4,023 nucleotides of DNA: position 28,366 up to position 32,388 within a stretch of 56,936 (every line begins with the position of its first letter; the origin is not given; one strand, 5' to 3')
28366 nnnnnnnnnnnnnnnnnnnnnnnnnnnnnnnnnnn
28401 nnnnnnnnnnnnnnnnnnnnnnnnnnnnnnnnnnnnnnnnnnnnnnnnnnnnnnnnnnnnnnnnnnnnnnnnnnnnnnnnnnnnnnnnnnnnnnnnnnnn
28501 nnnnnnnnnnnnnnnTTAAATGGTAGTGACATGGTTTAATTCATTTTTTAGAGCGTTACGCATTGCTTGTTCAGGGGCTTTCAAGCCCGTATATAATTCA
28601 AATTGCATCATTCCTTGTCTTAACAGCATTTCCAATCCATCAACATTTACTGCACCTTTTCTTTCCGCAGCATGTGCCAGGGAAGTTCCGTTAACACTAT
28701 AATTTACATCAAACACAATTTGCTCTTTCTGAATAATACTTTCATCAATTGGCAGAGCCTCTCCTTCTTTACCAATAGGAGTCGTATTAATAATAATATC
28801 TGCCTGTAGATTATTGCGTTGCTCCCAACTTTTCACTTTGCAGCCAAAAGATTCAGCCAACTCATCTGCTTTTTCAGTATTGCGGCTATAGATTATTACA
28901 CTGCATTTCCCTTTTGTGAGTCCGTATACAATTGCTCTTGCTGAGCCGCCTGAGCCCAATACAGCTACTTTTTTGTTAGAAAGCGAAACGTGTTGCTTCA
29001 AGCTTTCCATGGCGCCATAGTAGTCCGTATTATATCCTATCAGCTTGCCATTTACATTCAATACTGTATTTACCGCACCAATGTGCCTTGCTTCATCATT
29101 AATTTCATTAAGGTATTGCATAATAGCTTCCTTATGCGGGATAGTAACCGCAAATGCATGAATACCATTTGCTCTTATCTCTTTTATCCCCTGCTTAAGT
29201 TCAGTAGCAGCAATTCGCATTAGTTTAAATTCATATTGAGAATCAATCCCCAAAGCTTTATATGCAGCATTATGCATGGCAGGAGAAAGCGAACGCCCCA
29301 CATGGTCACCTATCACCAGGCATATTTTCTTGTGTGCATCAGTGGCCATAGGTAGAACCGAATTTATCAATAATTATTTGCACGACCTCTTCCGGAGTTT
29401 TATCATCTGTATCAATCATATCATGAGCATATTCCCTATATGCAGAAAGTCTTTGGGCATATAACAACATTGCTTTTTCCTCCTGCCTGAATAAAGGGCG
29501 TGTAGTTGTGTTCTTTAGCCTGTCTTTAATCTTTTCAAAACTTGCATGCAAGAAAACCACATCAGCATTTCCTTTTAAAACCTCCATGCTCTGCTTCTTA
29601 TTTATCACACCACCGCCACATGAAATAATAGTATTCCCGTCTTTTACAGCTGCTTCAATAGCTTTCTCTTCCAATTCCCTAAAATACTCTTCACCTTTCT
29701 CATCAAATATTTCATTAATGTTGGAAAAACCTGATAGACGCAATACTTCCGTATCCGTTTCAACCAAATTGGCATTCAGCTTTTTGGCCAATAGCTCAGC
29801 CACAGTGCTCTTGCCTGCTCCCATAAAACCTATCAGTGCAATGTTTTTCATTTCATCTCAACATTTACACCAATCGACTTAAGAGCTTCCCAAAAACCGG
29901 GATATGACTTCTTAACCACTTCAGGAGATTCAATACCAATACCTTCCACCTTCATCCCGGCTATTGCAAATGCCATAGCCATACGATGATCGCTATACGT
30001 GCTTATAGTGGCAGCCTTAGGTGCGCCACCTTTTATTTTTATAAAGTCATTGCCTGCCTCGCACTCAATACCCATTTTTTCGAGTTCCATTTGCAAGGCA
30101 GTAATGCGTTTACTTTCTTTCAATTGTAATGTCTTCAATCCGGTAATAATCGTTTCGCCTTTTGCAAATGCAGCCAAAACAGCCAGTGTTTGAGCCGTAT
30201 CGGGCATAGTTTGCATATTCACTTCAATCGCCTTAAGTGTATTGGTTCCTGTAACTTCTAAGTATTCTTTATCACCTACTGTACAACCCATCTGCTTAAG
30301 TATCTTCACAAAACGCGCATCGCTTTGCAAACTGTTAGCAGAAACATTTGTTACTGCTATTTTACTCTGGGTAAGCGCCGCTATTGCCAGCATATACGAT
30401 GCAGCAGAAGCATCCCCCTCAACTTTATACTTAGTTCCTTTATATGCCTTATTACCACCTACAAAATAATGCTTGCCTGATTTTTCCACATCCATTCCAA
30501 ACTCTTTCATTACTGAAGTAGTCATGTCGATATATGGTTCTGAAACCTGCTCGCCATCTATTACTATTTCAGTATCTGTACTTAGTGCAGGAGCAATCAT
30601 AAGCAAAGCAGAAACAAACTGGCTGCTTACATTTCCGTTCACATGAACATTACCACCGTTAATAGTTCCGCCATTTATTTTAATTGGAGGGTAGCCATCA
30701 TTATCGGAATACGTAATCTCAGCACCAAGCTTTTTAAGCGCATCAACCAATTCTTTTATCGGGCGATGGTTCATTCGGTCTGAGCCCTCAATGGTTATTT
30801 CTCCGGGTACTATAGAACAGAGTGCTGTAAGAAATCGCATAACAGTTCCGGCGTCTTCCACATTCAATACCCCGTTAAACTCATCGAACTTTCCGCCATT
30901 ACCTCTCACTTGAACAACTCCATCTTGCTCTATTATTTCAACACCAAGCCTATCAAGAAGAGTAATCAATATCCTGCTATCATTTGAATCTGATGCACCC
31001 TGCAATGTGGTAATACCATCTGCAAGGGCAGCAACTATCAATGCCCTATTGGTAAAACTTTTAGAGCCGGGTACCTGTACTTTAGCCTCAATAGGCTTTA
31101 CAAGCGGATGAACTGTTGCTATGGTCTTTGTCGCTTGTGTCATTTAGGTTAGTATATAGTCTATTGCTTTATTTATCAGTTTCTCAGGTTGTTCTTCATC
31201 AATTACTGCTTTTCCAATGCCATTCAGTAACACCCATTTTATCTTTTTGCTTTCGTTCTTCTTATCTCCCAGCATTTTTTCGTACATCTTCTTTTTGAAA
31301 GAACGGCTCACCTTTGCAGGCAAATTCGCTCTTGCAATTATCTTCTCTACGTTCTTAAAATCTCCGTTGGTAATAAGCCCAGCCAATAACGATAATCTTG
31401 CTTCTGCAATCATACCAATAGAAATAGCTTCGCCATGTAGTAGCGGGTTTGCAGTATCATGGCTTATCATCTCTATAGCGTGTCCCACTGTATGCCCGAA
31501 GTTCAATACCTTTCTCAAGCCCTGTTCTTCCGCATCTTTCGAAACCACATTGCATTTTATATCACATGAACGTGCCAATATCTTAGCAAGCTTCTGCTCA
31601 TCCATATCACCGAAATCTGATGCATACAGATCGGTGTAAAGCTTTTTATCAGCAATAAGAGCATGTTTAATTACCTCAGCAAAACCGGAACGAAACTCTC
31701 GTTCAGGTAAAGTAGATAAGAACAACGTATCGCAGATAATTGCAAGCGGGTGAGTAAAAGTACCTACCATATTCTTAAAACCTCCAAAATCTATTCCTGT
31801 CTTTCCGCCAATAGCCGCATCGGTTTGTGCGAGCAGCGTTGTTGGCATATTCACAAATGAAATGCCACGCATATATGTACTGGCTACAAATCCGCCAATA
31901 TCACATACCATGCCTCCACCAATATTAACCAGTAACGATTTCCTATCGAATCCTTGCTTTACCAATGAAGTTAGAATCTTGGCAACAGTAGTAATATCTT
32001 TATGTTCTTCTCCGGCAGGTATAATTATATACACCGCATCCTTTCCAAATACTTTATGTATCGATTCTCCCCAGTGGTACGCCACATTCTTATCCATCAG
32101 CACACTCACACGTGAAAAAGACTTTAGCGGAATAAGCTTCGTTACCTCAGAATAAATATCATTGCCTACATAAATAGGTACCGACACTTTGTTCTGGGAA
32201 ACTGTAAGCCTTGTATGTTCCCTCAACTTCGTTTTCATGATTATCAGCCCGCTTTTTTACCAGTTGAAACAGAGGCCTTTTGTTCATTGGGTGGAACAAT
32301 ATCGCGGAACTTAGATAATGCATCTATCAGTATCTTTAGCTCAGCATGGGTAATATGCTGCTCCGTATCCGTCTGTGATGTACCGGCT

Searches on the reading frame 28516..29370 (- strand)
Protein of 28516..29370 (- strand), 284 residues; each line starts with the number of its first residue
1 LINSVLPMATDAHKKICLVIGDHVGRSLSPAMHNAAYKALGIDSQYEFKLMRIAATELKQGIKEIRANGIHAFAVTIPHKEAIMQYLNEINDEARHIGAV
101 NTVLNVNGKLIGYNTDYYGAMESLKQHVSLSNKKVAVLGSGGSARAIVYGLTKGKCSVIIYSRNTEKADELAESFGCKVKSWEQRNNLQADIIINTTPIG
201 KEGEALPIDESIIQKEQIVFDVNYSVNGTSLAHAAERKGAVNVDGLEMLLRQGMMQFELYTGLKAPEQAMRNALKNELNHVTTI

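Call 6: search_protein_families(library=ncbifam, proteins=[window:28516-29370:-])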
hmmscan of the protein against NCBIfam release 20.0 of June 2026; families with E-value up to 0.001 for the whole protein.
window:28516-29370:- (284 aa): 23 families
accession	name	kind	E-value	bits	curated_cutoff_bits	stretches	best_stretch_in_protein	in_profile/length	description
NF001319.0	PRK00258.3-3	equivalog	6e-73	245.3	252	1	11-279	3-275/279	shikimate dehydrogenase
TIGR00507.1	aroE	equivalog_domain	2.4e-69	233.5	200.2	1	15-278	1-269/270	shikimate dehydrogenase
NF001314.0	PRK00258.2-2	equivalog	7.6e-63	212.2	248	1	14-279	7-289/290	shikimate dehydrogenase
NF001322.0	PRK00258.3-6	equivalog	2.1e-57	194.5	285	1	16-280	7-269/272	shikimate dehydrogenase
NF001311.0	PRK00258.1-3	equivalog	3.3e-55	187.2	235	1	18-279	9-274/279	shikimate dehydrogenase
NF001316.0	PRK00258.2-5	equivalog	1.4e-52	178.6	247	1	16-277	3-260/263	shikimate dehydrogenase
NF001312.0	PRK00258.1-4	equivalog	4.8e-52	177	295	1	12-265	7-268/285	shikimate dehydrogenase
NF001315.0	PRK00258.2-4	equivalog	2.3e-50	171.4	413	1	8-278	1-283/284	shikimate dehydrogenase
NF009202.0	PRK12550.1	equivalog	2.9e-48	164.5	306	1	15-273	10-266/272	shikimate 5-dehydrogenase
NF009201.0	PRK12549.1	subfamily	8.2e-47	159.7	235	1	16-276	9-282/286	shikimate dehydrogenase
NF001310.0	PRK00258.1-2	equivalog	3.9e-45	154.2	221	1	18-279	6-277/279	shikimate dehydrogenase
TIGR01809.1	Shik-DH-AROM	equivalog_domain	5.3e-44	150.5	196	1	14-274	5-282/282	shikimate dehydrogenase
NF001313.0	PRK00258.2-1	equivalog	3.9e-43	148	431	1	11-276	6-288/290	shikimate dehydrogenase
NF009200.0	PRK12548.1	subfamily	6.1e-43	147.2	432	1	13-273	8-286/289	shikimate dehydrogenase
NF006802.0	PRK09310.1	equivalog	1.9e-40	139.1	598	1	12-263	213-456/477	bifunctional 3-dehydroquinate dehydratase/shikimate dehydrogenase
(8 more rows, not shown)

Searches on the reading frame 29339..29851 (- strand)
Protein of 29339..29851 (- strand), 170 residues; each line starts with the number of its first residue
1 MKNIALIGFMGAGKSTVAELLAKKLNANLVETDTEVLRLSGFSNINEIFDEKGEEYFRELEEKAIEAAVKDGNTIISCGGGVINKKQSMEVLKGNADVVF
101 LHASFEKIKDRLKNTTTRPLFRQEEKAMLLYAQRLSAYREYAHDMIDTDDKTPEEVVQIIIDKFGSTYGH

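Call 6: search_protein_families(library=ncbifam, proteins=[window:29339-29851:-])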
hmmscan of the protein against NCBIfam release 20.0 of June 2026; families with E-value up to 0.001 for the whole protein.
window:29339-29851:- (170 aa): 21 families
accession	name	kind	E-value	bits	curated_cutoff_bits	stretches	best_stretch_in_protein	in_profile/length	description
NF010553.0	PRK13947.1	equivalog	9e-38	130.2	204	1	1-164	1-165/173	shikimate kinase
NF040667.1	hom_kin_desulfo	exception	3.9e-33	114.6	197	1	3-163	2-161/163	homoserine kinase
NF010552.0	PRK13946.1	equivalog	2.9e-31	108.6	186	1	2-163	24-186/198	shikimate kinase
NF010554.0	PRK13948.1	equivalog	9.2e-30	103.6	217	1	4-164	13-173/192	shikimate kinase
NF003456.0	PRK05057.1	equivalog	2.3e-29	102.5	195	1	2-164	5-170/173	shikimate kinase AroK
NF010556.0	PRK13951.1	equivalog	1.1e-25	90.5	560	1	4-160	3-155/492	bifunctional shikimate kinase AroK/3-dehydroquinate synthase AroB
NF002988.0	PRK03731.1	equivalog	1.2e-24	87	161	1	2-163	3-167/174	shikimate kinase AroL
NF010555.0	PRK13949.1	equivalog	6.1e-23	81.8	180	1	1-130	1-130/175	shikimate kinase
NF006015.0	PRK08154.1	subfamily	2e-22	79.7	204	1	2-161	137-299/314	anaerobic benzoate catabolism transcriptional regulator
NF006610.0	PRK09169.1-4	subfamily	3.2e-21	73.8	4299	1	2-127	2866-2990/3056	hypothetical protein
NF010627.0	PRK14021.1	equivalog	3.7e-18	65.2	565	1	5-163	10-173/542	bifunctional shikimate kinase/3-dehydroquinate synthase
NF001866.0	PRK00625.1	equivalog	1e-13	51.8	142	1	2-154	1-157/173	shikimate kinase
NF003012.0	PRK03839.1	equivalog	1.2e-08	35.2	152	1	3-163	2-150/180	putative kinase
TIGR03574.1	selen_PSTK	equivalog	1.8e-06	27.6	290.5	1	4-76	2-72/249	L-seryl-tRNA(Sec) kinase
TIGR01313.1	therm_gnt_kin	subfamily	1.9e-06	27.7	113.75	1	5-115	2-115/164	gluconokinase, GntK/IdnK-type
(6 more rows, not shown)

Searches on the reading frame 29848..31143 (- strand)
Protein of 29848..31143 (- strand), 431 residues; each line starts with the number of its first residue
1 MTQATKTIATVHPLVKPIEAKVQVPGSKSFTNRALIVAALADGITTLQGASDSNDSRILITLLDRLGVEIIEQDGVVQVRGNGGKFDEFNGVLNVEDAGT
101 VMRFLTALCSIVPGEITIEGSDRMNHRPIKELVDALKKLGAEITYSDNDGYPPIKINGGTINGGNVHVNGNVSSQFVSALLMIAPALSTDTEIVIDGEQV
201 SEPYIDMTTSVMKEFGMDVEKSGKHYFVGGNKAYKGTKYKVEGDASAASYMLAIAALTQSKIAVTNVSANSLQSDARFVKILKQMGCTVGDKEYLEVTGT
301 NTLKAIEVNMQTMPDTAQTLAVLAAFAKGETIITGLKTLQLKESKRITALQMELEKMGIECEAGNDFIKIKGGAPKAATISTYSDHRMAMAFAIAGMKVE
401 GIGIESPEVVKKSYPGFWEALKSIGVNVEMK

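Call 6: search_protein_families(library=ncbifam, proteins=[window:29848-31143:-])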
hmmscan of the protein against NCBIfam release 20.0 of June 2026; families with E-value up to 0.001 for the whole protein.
window:29848-31143:- (431 aa): 6 families
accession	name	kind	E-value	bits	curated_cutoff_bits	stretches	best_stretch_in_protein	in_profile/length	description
TIGR01356.1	aroA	equivalog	1.2e-132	442.7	287.25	1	21-425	2-413/415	3-phosphoshikimate 1-carboxyvinyltransferase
NF008816.0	PRK11860.1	equivalog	4.4e-110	368.7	943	1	13-425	10-436/662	bifunctional 3-phosphoshikimate 1-carboxyvinyltransferase/cytidylate kinase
NF011381.1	PRK14806.1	equivalog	5.2e-62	210.1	902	1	7-430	302-732/733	bifunctional prephenate dehydrogenase/3-phosphoshikimate 1-carboxyvinyltransferase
NF006873.0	PRK09369.1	subfamily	2.4e-28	99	297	1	16-430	10-416/419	UDP-N-acetylglucosamine 1-carboxyvinyltransferase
TIGR01072.1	murA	equivalog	1.8e-26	92.9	392.7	1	16-429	10-415/416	UDP-N-acetylglucosamine 1-carboxyvinyltransferase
NF009470.0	PRK12830.1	equivalog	1.2e-24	86.8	552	1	16-430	10-414/417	UDP-N-acetylglucosamine 1-carboxyvinyltransferase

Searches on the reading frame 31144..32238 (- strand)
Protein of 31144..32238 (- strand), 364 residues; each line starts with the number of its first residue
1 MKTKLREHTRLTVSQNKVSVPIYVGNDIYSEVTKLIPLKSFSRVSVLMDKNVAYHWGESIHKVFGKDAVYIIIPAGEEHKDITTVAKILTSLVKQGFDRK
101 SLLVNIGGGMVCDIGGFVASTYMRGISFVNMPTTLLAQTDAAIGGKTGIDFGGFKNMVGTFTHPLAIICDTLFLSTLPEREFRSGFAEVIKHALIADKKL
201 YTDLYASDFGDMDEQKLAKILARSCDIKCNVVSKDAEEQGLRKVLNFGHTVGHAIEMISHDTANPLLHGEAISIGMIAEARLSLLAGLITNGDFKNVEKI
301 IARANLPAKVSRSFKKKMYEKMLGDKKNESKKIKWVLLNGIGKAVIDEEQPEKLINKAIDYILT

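Call 6: search_protein_families(library=ncbifam, proteins=[window:31144-32238:-])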
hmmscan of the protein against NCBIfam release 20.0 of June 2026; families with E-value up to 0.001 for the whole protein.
window:31144-32238:- (364 aa): 8 families
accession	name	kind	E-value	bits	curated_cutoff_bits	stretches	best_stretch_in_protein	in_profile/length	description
TIGR01357.1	aroB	equivalog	6.4e-109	364.3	305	1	21-357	2-341/344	3-dehydroquinate synthase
TIGR04425.1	P_lya_rel_AroB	hypoth_equivalog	5.7e-75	252.5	400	1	42-361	26-343/348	AroB-related putative sugar phosphate phospholyase (cyclizing)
NF010627.0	PRK14021.1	equivalog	1.4e-57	195.3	565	1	24-360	193-538/542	bifunctional shikimate kinase/3-dehydroquinate synthase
NF004852.0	PRK06203.1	equivalog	2e-57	194.9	333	1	67-310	88-333/407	3-dehydroquinate synthase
NF010556.0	PRK13951.1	equivalog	2e-55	188.5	560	1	57-345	193-478/492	bifunctional shikimate kinase AroK/3-dehydroquinate synthase AroB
NF002022.0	PRK00843.1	equivalog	2.3e-17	63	413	1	22-244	14-226/350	NAD(P)-dependent glycerol-1-phosphate dehydrogenase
NF006941.0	PRK09423.1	subfamily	2.4e-07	29.9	336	1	42-197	30-180/367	glycerol dehydrogenase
NF053832.1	GlycoaldRedHalo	equivalog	1.3e-05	24.5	550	1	100-226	85-207/363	glycolaldehyde reductase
